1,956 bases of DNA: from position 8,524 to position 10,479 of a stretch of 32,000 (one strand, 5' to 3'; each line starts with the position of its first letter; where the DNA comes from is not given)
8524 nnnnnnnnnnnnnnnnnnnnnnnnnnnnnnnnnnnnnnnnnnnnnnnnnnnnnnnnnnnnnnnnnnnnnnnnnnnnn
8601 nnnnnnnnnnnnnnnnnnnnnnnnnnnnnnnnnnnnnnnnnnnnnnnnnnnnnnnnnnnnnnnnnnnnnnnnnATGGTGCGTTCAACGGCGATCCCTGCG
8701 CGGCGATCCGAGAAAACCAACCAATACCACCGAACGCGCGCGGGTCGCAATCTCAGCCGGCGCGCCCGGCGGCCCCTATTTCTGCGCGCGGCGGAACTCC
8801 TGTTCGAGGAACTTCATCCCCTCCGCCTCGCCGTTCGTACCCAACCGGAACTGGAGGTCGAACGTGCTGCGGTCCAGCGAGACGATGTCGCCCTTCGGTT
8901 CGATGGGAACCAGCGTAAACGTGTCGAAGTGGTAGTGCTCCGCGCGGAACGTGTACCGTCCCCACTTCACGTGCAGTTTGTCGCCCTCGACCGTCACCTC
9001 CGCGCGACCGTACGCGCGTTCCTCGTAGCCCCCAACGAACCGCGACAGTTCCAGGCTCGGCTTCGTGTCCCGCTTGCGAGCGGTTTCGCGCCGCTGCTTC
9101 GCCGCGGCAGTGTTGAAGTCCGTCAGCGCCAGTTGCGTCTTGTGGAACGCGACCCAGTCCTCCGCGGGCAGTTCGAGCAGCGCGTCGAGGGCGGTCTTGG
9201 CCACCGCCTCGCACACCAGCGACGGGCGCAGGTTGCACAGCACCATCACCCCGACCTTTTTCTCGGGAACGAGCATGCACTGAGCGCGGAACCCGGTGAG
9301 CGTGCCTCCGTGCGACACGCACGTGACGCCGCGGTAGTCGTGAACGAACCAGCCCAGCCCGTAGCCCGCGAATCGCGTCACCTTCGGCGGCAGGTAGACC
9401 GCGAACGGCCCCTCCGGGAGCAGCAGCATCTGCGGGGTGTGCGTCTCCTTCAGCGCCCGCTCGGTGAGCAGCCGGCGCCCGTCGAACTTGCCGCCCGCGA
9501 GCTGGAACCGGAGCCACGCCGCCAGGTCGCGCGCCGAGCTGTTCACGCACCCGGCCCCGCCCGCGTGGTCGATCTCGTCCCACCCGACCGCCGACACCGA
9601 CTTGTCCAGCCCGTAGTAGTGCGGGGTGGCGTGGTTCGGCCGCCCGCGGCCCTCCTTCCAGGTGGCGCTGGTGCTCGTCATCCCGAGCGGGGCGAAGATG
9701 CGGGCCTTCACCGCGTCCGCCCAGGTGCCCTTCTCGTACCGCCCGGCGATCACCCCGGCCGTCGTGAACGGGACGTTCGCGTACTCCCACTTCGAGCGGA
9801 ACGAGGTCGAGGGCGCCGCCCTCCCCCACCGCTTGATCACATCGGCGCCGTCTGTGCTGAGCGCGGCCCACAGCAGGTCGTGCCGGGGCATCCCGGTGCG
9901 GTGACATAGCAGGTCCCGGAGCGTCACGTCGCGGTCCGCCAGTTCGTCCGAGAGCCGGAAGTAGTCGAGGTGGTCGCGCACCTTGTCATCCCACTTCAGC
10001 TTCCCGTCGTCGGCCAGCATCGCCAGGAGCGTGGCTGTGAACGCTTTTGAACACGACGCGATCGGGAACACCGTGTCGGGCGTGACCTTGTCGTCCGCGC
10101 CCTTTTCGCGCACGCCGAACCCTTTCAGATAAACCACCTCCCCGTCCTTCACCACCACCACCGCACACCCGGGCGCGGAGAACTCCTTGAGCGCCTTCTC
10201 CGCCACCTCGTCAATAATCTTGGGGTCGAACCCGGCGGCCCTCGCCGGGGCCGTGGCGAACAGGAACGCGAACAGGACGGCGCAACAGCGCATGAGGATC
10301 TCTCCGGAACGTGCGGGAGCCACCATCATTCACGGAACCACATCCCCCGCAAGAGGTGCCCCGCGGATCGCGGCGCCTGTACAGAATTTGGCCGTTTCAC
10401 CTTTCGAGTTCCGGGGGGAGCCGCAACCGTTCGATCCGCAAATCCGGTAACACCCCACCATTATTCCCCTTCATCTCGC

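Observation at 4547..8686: Stand-alone Dna2/Nhi-like giant: Cas4-type Fe-S nuclease + HhH + long middle region + SF1B helicase in one 1379-aa protein at the edge of an IS cluster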

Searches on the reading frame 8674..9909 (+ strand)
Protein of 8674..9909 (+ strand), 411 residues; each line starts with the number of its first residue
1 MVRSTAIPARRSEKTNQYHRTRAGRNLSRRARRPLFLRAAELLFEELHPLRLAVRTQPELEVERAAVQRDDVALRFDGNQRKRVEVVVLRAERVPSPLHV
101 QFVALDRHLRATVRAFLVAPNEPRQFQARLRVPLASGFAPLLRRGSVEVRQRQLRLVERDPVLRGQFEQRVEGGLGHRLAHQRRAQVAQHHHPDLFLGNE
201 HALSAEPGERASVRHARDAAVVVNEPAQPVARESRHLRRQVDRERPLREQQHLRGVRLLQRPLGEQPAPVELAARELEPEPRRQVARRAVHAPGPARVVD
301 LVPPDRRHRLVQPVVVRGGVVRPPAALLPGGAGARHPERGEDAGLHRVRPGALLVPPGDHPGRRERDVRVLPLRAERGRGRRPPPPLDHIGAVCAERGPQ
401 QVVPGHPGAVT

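Call 9: search_protein_families(library=pfam, proteins=[window:8674-9909:+], max_evalue=0.01)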
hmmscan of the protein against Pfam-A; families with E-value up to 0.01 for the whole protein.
window:8674-9909:+ (411 aa): 0 families

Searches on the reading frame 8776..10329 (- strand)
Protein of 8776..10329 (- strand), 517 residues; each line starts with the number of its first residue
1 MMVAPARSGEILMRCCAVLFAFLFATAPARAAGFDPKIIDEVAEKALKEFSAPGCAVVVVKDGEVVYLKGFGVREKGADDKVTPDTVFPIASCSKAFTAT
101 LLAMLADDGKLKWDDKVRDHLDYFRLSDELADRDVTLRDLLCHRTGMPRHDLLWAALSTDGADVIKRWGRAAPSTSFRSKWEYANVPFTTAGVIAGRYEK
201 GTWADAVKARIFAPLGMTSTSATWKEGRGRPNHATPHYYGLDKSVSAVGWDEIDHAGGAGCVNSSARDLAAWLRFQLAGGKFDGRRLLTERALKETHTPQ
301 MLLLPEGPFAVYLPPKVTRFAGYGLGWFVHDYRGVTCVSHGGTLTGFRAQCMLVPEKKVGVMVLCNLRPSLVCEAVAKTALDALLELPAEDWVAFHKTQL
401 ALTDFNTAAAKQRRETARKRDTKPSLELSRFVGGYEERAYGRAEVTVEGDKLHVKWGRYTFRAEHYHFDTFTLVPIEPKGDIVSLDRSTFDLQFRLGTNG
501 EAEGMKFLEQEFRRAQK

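Call 9: search_protein_families(library=pfam, proteins=[window:8776-10329:-], max_evalue=0.01)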
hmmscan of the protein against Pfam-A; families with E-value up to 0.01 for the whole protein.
window:8776-10329:- (517 aa): 2 families
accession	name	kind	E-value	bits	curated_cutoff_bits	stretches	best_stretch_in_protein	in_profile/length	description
PF00144.29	Beta-lactamase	-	3.7e-66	224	27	1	44-380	6-323/329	Beta-lactamase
PF11954.13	DUF3471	-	1.6e-12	48.1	29.3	1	418-508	2-89/103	Domain of unknown function (DUF3471)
